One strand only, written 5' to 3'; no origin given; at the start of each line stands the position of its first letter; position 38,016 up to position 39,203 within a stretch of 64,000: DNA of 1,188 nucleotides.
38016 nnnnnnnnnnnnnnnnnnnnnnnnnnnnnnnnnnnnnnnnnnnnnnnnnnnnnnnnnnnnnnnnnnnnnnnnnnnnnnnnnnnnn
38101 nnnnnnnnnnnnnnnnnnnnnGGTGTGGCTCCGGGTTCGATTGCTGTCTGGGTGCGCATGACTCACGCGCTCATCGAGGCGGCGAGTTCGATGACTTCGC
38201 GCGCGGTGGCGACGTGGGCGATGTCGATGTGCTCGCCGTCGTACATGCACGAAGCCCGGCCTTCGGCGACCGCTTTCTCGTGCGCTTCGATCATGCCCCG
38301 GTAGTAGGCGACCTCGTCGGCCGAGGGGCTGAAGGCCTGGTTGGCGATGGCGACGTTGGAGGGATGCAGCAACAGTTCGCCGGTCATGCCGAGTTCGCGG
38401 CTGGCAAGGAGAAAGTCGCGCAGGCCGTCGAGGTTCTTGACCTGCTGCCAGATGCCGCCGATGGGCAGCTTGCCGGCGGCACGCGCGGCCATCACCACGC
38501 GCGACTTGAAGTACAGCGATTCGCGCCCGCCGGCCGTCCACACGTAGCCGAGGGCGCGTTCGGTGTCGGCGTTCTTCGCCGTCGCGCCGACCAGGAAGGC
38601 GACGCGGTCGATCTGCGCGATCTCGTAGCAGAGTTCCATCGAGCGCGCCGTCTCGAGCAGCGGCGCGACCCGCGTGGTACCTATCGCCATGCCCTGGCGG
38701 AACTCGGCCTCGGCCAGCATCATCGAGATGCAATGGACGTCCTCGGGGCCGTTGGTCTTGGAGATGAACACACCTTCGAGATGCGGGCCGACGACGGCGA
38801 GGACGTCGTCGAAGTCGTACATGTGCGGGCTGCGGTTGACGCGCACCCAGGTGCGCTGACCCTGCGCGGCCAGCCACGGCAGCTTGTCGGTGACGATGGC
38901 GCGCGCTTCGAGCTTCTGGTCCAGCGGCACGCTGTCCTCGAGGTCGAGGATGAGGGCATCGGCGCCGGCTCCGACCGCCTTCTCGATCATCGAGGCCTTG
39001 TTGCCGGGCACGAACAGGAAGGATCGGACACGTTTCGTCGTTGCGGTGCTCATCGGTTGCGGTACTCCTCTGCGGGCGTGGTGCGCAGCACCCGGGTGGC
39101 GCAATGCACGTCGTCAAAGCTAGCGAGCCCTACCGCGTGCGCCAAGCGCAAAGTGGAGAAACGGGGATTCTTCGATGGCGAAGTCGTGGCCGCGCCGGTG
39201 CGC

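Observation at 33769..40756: C5-dicarboxylate (itaconate/mesaconate/methylsuccinate-like) CoA-ester catabolic cluster with an accessory EthD-SDR-cupin module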

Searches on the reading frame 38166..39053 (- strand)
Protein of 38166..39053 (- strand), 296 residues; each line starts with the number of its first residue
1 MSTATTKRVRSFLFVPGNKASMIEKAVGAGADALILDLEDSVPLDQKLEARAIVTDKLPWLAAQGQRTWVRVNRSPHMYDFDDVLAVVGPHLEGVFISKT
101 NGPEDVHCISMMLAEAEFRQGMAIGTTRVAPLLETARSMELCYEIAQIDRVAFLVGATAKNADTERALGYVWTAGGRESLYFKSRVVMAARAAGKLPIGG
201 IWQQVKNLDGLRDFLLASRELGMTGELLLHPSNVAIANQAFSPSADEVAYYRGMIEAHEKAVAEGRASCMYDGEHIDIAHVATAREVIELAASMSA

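Call 5: search_protein_families(library=pfam, proteins=[window:38166-39053:-])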
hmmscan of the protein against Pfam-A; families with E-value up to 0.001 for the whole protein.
seq(296 aa): 2 families
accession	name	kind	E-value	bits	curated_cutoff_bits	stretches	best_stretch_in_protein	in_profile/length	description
PF03328.21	HpcH_HpaI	-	4.6e-33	114.8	25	1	10-231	1-221/221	HpcH/HpaI aldolase/citrate lyase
PF15617.12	C-C_Bond_Lyase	-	8.5e-07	28.9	28.4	1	12-150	10-154/320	C-C_Bond_Lyase of the TIM-Barrel fold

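Call 6: search_protein_families(library=ncbifam, proteins=[window:38166-39053:-])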
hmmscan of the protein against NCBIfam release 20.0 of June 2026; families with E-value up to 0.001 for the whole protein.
seq(296 aa): 4 families
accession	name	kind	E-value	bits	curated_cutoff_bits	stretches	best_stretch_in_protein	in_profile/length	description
TIGR01588.1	citE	equivalog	4.3e-43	147.4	443.4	1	9-292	3-285/288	citrate (pro-3S)-lyase subunit beta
NF038242.1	RipC_Ccl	equivalog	2.9e-29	102.4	375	1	9-289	1-266/268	itaconate degradation C-C-lyase RipC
NF041626.1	malyCoAlyase_Halo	equivalog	1.7e-14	53.6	500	1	31-291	34-313/340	L-malyl-CoA/beta-methylmalyl-CoA lyase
NF041315.1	malate_syn_AceB_Halo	equivalog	3.5e-07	29.2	780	1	146-286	174-310/429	malate synthase AceB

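Call 10: find_homologous_proteins(query=window:38166-39053:-, max_evalue=1e-20)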
Query seq(296 aa) (296 aa): 3224 proteins with E <= 1e-20 among 8000 candidates; the best 120 are listed.
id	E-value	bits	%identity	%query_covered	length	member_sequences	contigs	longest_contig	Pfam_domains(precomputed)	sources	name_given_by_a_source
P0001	6.1e-191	651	100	100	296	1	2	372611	PF03328.21,PF15617.13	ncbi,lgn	ncbi:MAG: CoA ester lyase [Gammaproteobacteria bacterium]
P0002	1.1e-165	568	85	100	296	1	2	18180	PF03328.21,PF15617.13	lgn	-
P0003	2.4e-163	560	85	99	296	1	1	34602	PF03328.21,PF15617.13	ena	-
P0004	4.1e-162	556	84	100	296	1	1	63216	PF03328.21,PF15617.13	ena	-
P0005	2.6e-157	540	84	100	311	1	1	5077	PF03328.21,PF15617.13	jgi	jgi:citrate lyase subunit beta/citryl-CoA lyase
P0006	9.9e-155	532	83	98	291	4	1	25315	PF03328.21,PF15617.13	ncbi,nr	ncbi:MAG: CoA ester lyase [Proteobacteria bacterium]|nr:CoA ester lyase [Pseudomonadota bacterium]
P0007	2.6e-154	530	83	98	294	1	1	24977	PF03328.21,PF15617.13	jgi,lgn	jgi:citrate lyase subunit beta/citryl-CoA lyase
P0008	1.5e-151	521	80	99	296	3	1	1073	PF03328.21,PF15617.13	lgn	-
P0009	5.2e-150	516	82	95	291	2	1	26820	PF03328.21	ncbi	ncbi:MAG: CoA ester lyase [Gammaproteobacteria bacterium]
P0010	8.4e-149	512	80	97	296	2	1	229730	PF03328.21,PF15617.13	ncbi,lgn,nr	ncbi:MAG: CoA ester lyase [Gammaproteobacteria bacterium]|nr:CoA ester lyase [Gammaproteobacteria ba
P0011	9.5e-148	509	81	99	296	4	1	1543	PF03328.21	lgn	-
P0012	2.2e-145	501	78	100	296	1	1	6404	PF03328.21,PF15617.13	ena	-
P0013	5.8e-144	496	79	98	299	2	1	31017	PF03328.21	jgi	-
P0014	1.2e-140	486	77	100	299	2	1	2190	PF03328.21,PF15617.13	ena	-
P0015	1.4e-139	482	75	97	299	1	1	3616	PF03328.21,PF15617.13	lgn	-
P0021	2.0e-130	452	71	98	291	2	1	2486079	PF03328.21,PF15617.13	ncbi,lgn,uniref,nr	ncbi:HpcH/HpaI aldolase/citrate lyase family protein [Paraburkholderia aromaticivorans]|uniref:HpcH/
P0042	3.5e-128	445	68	100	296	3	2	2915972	PF03328.21,PF15617.13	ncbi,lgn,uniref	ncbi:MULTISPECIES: HpcH/HpaI aldolase/citrate lyase family protein [Cupriavidus]|uniref:HpcH/HpaI al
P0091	5.0e-126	438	69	98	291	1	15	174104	PF03328.21,PF15617.13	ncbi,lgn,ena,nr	nr:CoA ester lyase [uncultured Pseudomonas sp.]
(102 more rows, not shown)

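Call 11: find_encoding_contigs(protein=P0042, flank=10000, max_places=2)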
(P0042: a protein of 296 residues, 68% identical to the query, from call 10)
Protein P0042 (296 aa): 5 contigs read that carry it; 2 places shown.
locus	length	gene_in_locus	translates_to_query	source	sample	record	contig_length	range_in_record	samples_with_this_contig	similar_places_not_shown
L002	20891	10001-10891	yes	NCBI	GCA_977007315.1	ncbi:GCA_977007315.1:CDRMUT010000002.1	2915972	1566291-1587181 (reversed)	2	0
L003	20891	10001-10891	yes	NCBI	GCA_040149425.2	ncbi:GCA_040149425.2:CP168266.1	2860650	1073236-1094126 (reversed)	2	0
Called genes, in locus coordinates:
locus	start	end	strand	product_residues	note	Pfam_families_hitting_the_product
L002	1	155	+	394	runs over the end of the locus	PF02515:CoA_transf_3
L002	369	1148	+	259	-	PF09339:HTH_IclR, PF01614:IclR_C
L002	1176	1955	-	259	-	PF25213:HVO_A0261_N (weak), PF01047:MarR (faint), PF09339:HTH_IclR, PF12802:MarR_2 (weak), PF13412:HTH_24 (faint), PF01614:IclR_C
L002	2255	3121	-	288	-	PF03401:TctC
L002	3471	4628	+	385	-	PF02515:CoA_transf_3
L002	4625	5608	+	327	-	PF03401:TctC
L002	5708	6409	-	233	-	PF00881:Nitroreductase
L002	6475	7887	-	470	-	PF03972:MmgE_PrpD_N, PF19305:MmgE_PrpD_C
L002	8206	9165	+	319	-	PF00126:HTH_1, PF03466:LysR_substrate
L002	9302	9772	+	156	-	PF19315:MC_hydratase, PF01575:MaoC_dehydratas, PF13452:FAS1_DH_region (weak)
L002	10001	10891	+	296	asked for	PF03328:HpcH_HpaI, PF15617:C-C_Bond_Lyase (faint)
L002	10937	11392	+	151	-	PF19315:MC_hydratase, PF01575:MaoC_dehydratas, PF13452:FAS1_DH_region (weak)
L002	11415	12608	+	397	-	PF02771:Acyl-CoA_dh_N, PF02770:Acyl-CoA_dh_M, PF00441:Acyl-CoA_dh_1, PF08028:Acyl-CoA_dh_2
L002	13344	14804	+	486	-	PF05598:DUF772, PF01609:DDE_Tnp_1 (weak), PF13751:DDE_Tnp_1_6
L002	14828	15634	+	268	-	PF02515:CoA_transf_3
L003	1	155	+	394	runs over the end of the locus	PF02515:CoA_transf_3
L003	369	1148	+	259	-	PF09339:HTH_IclR, PF01614:IclR_C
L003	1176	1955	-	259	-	PF25213:HVO_A0261_N (weak), PF01047:MarR (faint), PF09339:HTH_IclR, PF12802:MarR_2 (weak), PF13412:HTH_24 (faint), PF01614:IclR_C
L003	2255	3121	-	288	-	PF03401:TctC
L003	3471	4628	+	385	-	PF02515:CoA_transf_3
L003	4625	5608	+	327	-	PF03401:TctC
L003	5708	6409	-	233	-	PF00881:Nitroreductase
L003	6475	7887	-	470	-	PF03972:MmgE_PrpD_N, PF19305:MmgE_PrpD_C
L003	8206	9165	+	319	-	PF00126:HTH_1, PF03466:LysR_substrate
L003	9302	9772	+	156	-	PF19315:MC_hydratase, PF01575:MaoC_dehydratas, PF13452:FAS1_DH_region (weak)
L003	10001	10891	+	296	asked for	PF03328:HpcH_HpaI, PF15617:C-C_Bond_Lyase (faint)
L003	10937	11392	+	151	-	PF19315:MC_hydratase, PF01575:MaoC_dehydratas, PF13452:FAS1_DH_region (weak)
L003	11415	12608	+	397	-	PF02771:Acyl-CoA_dh_N, PF02770:Acyl-CoA_dh_M, PF00441:Acyl-CoA_dh_1, PF08028:Acyl-CoA_dh_2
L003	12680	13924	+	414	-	PF02515:CoA_transf_3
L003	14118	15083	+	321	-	PF03401:TctC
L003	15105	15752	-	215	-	PF00440:TetR_N, PF17932:TetR_C_24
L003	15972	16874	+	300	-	PF00126:HTH_1, PF03466:LysR_substrate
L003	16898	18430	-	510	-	PF00501:AMP-binding, PF13193:AMP-binding_C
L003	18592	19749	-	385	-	PF02771:Acyl-CoA_dh_N, PF02770:Acyl-CoA_dh_M, PF00441:Acyl-CoA_dh_1, PF22924:ACOX_C_alpha1 (weak), PF08028:Acyl-CoA_dh_2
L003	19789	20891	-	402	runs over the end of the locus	PF00108:Thiolase_N, PF02803:Thiolase_C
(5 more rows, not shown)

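Call 12: find_encoding_contigs(protein=P0021, flank=10000, max_places=2)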
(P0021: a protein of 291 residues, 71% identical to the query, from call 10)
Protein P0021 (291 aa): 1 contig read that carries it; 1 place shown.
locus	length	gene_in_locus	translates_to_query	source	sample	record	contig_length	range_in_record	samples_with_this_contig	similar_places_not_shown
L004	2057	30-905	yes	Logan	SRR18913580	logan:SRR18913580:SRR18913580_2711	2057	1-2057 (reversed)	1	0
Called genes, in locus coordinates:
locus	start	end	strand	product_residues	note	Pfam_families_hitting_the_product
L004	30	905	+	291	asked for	PF03328:HpcH_HpaI, PF15617:C-C_Bond_Lyase (weak)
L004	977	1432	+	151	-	PF19315:MC_hydratase, PF01575:MaoC_dehydratas, PF13452:FAS1_DH_region (weak)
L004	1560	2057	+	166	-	?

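Call 13: find_encoding_contigs(protein=P0091, flank=10000, max_places=2)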
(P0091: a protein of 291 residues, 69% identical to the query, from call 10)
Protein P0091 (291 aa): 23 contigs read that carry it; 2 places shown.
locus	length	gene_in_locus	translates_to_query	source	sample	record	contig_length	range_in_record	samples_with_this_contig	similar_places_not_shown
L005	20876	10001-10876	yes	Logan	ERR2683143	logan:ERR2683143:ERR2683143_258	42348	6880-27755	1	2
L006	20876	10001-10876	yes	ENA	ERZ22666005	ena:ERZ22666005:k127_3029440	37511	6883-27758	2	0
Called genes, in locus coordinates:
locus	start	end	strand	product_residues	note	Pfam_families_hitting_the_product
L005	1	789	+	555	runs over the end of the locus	PF00083:Sugar_tr, PF07690:MFS_1, PF00083:Sugar_tr (weak), PF07690:MFS_1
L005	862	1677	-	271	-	PF00753:Lactamase_B, PF12706:Lactamase_B_2 (weak)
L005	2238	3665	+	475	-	PF03972:MmgE_PrpD_N, PF19305:MmgE_PrpD_C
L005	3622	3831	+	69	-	-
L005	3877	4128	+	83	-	-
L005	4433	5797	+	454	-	PF00083:Sugar_tr, PF07690:MFS_1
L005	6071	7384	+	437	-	PF03573:OprD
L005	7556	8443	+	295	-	PF02826:2-Hacid_dh_C (weak), PF03446:NAD_binding_2, PF03807:F420_oxidored, PF14833:NAD_binding_11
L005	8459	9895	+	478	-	PF00171:Aldedh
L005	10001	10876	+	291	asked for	PF03328:HpcH_HpaI, PF15617:C-C_Bond_Lyase (faint)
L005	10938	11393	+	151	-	PF19315:MC_hydratase, PF01575:MaoC_dehydratas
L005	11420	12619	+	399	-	PF02771:Acyl-CoA_dh_N, PF02770:Acyl-CoA_dh_M, PF00441:Acyl-CoA_dh_1, PF08028:Acyl-CoA_dh_2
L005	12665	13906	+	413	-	PF02515:CoA_transf_3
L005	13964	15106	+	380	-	PF02515:CoA_transf_3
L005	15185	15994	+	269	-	PF00378:ECH_1, PF16113:ECH_2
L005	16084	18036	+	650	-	PF16177:ACAS_N, PF00501:AMP-binding, PF13193:AMP-binding_C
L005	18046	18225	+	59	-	-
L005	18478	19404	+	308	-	PF03573:OprD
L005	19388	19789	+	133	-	PF03573:OprD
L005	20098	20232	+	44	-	-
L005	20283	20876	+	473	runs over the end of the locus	PF03972:MmgE_PrpD_N, PF19305:MmgE_PrpD_C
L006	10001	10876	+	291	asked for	PF03328:HpcH_HpaI, PF15617:C-C_Bond_Lyase (faint)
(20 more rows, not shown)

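Call 15: find_related_loci(query=window:38166-39053:-, collection=genome_contigs, flank=10000)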
Query seq(296 aa) (296 aa) in genome_contigs; peptide patterns used: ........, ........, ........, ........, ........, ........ (x = any residue, [..] = any of these).
599 stretches matched a pattern (row limit reached: there are more); 3 encode a relative of the query (tblastn E <= 1e-3); 3 distinct loci.
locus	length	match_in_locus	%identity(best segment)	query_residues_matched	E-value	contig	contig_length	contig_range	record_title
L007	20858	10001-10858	80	1-286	6e-156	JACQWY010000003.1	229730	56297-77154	MAG: Gammaproteobacteria bacterium isolate NC_groundwater_1501_Pr4_B-0.1um_67_5 SR1-18-B1_scaffold_39733, whole genome s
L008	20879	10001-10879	68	3-295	6e-135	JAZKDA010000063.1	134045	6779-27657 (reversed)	MAG: Pseudomonadota bacterium isolate DC_HB_01_SPN181219-bin017 DCHB01SPN_B017_0_000000000063, whole genome shotgun sequ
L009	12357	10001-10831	30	10-288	9e-34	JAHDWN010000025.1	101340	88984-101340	MAG: Anaerolineae bacterium isolate CHL11 NODE_630_length_101340_cov_7.352382, whole genome shotgun sequence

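Call 29: search_solved_structures(query=window:38166-39053:-, max_evalue=0.00001)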
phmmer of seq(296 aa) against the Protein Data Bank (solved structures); distinct sequences matched with E-value up to 0.00001: 13.
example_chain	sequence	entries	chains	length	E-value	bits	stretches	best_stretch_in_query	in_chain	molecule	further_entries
5ugr_A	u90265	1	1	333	1.9e-29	106.1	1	4-294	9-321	Malyl-CoA lyase/beta-methylmalyl-CoA lyase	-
1sgj_A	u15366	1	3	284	4.7e-29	104.8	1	8-288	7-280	citrate lyase, beta subunit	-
4l9y_A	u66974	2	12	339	1.5e-26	96.5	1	10-295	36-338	Malyl-CoA lyase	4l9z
9nzb_A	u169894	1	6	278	4.6e-20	75.3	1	7-291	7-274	Acyl-CoA lyase beta chain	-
8khl_A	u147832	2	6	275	8e-20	74.5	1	8-291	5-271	Probable acyl-CoA lyase beta chain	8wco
5vxc_A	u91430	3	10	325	3e-18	69.3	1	10-294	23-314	Citrate lyase subunit beta-like protein, mitochondrial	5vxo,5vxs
4l7z_A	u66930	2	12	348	3.5e-16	62.5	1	27-148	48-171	HpcH/HpaI aldolase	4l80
6kin_A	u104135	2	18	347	2.6e-15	59.7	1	27-146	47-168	HpcH/HpaI aldolase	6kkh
3qll_A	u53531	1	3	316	1.9e-14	56.9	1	1-264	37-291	Citrate lyase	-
6aq4_A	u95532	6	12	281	4.7e-13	52.3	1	11-284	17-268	Citrate lyase subunit beta-like protein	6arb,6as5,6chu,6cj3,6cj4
1z6k_A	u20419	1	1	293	5.7e-13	52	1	11-284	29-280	Citrate Lyase beta subunit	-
1u5v_A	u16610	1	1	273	3.1e-11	46.3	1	12-284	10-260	citE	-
1u5h_A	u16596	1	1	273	5.7e-11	45.5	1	12-284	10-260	citE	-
